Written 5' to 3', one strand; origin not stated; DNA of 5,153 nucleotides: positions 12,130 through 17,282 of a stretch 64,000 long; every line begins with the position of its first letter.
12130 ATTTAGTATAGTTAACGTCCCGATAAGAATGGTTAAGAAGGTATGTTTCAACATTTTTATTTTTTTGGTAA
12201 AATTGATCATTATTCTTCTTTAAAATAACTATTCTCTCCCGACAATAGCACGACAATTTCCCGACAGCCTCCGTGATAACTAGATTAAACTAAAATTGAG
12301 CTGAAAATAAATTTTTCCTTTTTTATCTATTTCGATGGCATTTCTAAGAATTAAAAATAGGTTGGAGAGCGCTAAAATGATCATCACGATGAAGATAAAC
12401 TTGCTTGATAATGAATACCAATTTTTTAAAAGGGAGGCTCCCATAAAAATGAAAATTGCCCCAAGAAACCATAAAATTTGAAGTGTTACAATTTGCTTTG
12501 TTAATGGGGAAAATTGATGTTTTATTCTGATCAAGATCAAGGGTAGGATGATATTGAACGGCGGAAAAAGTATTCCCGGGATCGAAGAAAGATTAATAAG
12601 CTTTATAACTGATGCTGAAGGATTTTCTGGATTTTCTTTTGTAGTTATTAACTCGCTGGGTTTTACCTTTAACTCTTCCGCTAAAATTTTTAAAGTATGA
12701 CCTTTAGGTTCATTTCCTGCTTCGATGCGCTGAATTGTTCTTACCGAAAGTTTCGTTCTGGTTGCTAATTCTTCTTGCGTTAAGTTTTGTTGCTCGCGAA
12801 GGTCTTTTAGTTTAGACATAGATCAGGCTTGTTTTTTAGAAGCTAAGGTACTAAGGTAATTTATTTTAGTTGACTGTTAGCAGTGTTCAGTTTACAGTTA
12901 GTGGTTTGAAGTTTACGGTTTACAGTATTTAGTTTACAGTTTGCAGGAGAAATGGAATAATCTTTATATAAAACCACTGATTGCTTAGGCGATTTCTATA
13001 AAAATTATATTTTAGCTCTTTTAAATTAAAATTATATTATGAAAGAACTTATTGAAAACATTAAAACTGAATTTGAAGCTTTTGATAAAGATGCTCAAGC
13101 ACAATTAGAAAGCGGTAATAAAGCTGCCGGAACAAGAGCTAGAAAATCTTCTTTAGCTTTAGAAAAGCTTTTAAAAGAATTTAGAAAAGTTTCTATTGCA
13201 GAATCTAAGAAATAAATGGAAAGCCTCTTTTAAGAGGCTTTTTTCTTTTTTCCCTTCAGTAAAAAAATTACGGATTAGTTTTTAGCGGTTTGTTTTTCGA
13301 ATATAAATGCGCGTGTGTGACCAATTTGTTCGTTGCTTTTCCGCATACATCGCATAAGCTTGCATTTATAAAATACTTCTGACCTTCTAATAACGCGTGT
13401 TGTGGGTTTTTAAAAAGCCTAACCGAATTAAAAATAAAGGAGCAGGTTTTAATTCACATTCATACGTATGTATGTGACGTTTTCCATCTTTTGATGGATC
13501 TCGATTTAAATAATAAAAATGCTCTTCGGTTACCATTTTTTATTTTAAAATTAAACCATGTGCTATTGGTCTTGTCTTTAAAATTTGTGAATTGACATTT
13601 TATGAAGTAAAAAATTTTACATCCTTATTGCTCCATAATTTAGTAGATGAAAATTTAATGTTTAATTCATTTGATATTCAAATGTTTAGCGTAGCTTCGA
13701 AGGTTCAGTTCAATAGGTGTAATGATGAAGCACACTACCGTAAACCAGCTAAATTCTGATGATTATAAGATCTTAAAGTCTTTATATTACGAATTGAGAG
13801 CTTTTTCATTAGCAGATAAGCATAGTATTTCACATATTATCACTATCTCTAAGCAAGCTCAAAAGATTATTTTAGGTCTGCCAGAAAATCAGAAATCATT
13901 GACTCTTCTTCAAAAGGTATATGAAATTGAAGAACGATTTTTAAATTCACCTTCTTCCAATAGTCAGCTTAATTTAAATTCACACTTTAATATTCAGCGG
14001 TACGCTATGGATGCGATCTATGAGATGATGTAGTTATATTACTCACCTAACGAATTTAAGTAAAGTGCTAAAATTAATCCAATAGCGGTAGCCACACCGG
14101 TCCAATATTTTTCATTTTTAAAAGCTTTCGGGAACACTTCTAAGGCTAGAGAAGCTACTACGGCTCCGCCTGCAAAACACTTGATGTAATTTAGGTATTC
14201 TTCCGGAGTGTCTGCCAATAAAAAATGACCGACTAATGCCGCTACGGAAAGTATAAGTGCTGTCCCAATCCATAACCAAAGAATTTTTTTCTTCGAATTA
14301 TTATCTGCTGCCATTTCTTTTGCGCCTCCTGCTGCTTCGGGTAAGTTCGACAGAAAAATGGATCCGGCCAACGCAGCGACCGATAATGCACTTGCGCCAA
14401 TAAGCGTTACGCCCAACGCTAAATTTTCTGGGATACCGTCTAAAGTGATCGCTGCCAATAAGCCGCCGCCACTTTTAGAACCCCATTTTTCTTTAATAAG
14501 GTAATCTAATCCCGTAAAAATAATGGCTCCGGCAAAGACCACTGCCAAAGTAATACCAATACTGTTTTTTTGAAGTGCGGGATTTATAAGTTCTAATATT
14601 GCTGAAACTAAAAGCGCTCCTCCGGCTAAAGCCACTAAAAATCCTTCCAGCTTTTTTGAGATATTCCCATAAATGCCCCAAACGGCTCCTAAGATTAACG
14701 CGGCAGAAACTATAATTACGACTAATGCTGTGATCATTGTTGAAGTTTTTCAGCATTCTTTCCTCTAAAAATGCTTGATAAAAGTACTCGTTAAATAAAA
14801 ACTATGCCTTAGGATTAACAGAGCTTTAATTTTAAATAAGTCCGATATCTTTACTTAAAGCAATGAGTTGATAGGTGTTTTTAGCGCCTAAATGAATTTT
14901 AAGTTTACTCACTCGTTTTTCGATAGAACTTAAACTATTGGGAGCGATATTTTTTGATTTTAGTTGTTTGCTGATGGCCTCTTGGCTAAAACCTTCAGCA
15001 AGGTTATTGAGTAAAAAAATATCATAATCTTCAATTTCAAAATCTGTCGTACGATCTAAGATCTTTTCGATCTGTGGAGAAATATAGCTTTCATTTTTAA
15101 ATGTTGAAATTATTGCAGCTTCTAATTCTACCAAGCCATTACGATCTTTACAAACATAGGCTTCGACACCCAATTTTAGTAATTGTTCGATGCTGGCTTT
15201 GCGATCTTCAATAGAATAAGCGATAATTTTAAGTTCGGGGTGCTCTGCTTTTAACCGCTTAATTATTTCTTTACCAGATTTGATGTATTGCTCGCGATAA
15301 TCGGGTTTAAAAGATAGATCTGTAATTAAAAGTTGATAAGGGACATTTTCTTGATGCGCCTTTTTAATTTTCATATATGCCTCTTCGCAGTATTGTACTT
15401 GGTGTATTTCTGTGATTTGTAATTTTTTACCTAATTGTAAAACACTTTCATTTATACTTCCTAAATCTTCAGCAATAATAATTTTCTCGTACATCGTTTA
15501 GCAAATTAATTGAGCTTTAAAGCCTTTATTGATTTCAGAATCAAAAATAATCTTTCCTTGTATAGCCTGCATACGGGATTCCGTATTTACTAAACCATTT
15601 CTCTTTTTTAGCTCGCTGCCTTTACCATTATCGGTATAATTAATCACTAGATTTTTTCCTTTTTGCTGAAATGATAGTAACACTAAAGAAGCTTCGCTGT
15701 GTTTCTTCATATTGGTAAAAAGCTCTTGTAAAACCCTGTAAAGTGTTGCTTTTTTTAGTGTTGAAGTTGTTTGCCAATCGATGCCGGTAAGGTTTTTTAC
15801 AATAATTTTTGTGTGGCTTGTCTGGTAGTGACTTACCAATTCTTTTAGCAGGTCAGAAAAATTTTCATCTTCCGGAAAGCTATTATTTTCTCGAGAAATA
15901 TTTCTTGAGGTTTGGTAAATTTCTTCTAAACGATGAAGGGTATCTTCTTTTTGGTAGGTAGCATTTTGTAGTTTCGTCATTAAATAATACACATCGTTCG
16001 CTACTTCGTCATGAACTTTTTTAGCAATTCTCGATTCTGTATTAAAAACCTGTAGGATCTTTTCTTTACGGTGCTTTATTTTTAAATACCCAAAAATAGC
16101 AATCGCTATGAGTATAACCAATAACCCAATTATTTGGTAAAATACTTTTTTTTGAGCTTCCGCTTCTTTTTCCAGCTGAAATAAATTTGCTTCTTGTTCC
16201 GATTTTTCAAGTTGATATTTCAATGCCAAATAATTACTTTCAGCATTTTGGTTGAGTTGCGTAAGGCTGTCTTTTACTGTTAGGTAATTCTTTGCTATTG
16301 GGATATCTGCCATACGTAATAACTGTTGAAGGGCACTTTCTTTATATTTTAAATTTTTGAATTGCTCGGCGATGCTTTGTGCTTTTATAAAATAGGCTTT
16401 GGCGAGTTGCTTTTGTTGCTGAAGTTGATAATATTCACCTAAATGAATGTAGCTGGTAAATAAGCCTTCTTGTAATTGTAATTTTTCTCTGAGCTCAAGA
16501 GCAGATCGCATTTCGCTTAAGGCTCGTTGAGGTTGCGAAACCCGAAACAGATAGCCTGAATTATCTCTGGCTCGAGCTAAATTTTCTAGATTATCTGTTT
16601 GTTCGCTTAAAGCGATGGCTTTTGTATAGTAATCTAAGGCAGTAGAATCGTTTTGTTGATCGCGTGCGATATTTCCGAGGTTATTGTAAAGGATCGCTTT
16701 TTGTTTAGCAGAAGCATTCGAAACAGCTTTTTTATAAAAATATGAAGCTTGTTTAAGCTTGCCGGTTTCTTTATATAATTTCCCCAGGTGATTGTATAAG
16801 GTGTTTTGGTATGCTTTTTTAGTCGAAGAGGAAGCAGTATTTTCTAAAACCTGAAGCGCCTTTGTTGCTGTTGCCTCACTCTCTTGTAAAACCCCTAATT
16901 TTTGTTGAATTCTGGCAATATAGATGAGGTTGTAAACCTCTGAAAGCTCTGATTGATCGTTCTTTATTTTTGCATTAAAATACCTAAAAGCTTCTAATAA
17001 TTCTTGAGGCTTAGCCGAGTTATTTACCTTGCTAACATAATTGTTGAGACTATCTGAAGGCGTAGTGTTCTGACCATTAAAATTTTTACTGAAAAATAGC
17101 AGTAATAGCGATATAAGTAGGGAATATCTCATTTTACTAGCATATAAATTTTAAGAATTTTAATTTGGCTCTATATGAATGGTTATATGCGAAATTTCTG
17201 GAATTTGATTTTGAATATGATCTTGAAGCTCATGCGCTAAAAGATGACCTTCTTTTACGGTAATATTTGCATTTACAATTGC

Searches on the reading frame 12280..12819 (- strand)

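Call 59: search_protein_families(library=pfam, proteins=[window:12280-12819:-], max_evalue=0.00001)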
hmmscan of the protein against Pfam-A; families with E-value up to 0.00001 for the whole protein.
window:12280-12819:- (179 aa): 5 families
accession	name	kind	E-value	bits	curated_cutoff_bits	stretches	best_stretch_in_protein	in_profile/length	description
PF01381.28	HTH_3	-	2.7e-15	56.6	23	1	4-57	1-55/55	Helix-turn-helix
PF12844.13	HTH_19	-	8.4e-10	38.9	30.2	1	3-61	3-62/64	Helix-turn-helix domain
PF13560.12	HTH_31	-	2.6e-08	34.5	27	1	4-56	6-60/64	Helix-turn-helix domain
PF13413.12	HTH_25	-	4e-07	30.2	24.6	1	4-36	2-34/62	Helix-turn-helix domain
PF13443.12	HTH_26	-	2.2e-06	28.3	22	1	3-61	1-61/63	Cro/C1-type HTH DNA-binding domain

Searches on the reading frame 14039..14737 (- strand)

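Call 59: search_protein_families(library=pfam, proteins=[window:14039-14737:-], max_evalue=0.00001)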
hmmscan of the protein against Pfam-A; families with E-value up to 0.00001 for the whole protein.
window:14039-14737:- (232 aa): 1 family
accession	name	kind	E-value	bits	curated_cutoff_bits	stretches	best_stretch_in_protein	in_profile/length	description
PF02535.28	Zip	-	1.3e-07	31.6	35.1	0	157-229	8-93/323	ZIP Zinc transporter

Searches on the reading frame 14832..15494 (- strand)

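Call 59: search_protein_families(library=pfam, proteins=[window:14832-15494:-], max_evalue=0.00001)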
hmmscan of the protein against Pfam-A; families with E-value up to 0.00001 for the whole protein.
window:14832-15494:- (220 aa): 1 family
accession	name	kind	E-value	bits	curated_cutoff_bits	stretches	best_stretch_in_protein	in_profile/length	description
PF00072.30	Response_reg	-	1.6e-07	31.9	30.2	1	5-118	1-101/111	Response regulator receiver domain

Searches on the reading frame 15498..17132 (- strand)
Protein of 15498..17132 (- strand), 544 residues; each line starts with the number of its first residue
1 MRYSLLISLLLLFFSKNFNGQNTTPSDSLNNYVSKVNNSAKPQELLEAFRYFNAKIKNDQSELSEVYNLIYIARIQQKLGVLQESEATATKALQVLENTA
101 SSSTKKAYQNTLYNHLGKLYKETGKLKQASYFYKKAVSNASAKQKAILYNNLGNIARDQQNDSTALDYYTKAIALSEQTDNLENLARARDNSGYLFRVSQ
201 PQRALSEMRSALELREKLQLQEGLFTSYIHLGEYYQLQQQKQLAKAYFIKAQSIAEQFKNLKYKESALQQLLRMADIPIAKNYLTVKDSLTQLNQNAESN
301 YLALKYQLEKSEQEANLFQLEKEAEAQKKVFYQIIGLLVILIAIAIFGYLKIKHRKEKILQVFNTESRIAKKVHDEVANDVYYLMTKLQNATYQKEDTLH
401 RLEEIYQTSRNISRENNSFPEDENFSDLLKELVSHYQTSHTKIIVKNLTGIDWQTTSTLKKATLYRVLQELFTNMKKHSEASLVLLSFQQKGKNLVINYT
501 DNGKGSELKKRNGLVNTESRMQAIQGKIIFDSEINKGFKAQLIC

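Call 59: search_protein_families(library=pfam, proteins=[window:15498-17132:-], max_evalue=0.00001)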
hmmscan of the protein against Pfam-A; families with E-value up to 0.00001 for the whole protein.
window:15498-17132:- (544 aa): 5 families
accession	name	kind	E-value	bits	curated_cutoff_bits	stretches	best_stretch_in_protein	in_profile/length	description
PF13424.12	TPR_12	-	1.2e-13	51.5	30.1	1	146-217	3-77/77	Tetratricopeptide repeat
PF00515.34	TPR_1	-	6.4e-10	38.9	27.8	0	146-176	1-31/34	Tetratricopeptide repeat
PF07719.23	TPR_2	-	6.8e-10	38.7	27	0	147-177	2-32/34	Tetratricopeptide repeat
PF13374.12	TPR_10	-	1.8e-09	37.7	27.5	0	149-178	5-34/42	Tetratricopeptide repeat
PF13181.12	TPR_8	-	1.4e-08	34.7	25.7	0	112-139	3-30/34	Tetratricopeptide repeat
